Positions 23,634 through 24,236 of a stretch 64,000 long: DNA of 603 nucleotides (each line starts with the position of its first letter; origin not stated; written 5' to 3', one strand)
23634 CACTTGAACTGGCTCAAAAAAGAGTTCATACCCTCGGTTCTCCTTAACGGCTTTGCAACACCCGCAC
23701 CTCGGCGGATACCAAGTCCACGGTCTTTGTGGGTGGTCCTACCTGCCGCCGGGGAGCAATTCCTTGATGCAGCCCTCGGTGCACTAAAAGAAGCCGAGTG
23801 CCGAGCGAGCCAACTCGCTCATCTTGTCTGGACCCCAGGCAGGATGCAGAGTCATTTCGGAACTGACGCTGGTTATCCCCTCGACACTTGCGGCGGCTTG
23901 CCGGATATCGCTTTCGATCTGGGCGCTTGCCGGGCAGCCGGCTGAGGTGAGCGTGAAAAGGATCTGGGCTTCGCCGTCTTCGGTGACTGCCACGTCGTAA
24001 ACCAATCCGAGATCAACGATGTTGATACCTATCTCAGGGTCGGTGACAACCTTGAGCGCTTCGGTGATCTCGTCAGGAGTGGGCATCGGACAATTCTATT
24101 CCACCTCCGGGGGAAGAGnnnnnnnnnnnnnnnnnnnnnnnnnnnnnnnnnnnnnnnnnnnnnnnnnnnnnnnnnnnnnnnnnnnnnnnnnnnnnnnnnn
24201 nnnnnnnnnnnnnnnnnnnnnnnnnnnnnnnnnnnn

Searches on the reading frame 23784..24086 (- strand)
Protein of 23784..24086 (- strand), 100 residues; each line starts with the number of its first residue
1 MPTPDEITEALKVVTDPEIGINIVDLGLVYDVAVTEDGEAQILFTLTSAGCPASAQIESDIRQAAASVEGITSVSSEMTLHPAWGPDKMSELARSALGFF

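Call 4: search_protein_families(library=pfam, proteins=[window:23784-24086:-], max_evalue=0.01)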
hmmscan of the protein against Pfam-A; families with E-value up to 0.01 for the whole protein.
window:23784-24086:- (100 aa): 1 family
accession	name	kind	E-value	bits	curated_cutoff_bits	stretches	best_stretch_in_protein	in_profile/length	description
PF01883.24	FeS_assembly_P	-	1.7e-20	73.5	23.5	1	5-75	2-72/73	Iron-sulfur cluster assembly protein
